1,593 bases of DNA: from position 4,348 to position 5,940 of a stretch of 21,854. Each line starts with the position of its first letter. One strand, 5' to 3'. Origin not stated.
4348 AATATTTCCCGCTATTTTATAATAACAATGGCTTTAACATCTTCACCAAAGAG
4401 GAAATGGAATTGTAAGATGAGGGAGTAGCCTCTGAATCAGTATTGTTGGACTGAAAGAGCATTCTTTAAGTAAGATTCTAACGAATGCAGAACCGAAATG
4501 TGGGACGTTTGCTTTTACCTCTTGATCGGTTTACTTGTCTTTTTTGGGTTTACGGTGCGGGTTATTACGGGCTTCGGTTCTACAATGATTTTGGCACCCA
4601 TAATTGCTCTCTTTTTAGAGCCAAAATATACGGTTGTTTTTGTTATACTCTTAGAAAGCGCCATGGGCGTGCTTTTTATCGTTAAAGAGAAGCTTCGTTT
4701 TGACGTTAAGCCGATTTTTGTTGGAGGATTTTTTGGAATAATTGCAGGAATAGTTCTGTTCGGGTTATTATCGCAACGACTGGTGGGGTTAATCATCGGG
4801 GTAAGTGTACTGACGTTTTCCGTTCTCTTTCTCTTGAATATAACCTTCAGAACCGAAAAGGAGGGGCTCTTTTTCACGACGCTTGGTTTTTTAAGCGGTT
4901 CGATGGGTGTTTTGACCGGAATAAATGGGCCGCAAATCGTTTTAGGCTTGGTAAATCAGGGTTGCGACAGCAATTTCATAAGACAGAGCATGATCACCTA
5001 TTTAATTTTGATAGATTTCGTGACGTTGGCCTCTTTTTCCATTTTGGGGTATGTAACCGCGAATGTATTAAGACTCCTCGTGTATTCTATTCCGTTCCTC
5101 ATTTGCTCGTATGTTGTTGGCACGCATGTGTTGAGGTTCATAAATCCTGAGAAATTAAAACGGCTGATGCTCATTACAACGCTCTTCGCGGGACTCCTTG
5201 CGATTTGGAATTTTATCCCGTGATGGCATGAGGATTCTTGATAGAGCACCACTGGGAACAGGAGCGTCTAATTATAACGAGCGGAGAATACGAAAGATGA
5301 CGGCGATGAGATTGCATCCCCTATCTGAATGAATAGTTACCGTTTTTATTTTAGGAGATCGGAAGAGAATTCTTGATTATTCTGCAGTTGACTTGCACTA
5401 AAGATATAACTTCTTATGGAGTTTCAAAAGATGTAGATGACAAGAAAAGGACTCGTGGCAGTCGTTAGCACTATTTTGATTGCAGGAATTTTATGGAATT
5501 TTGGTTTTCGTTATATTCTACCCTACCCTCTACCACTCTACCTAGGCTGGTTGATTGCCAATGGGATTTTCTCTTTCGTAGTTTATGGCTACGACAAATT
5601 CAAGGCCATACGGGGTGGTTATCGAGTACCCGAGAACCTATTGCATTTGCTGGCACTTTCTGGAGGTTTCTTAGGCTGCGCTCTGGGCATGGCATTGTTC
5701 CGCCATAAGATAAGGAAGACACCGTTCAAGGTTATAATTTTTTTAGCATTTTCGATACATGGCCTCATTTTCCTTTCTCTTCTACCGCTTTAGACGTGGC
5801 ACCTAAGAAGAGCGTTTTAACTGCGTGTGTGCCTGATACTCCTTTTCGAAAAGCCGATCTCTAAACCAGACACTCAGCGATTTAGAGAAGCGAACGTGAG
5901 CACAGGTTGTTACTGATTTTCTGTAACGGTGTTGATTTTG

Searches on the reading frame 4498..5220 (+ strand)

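Call 29: search_protein_families(library=pfam, proteins=[window:4498-5220:+], max_evalue=0.1)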
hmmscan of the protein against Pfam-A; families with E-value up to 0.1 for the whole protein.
window:4498-5220:+ (241 aa): 1 family
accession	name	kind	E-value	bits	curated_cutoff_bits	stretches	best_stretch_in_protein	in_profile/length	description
PF01925.25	TauE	-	1.1e-16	61.7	32.6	1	12-233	3-235/237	Sulfite exporter TauE/SafE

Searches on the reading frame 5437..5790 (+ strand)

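Call 29: search_protein_families(library=pfam, proteins=[window:5437-5790:+], max_evalue=0.1)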
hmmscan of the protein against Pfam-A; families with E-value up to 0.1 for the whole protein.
window:5437-5790:+ (118 aa): 1 family
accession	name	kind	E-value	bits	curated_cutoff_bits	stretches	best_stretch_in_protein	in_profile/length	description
PF06961.18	DUF1294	-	9.5e-21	74.3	25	1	44-97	2-55/55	Protein of unknown function (DUF1294)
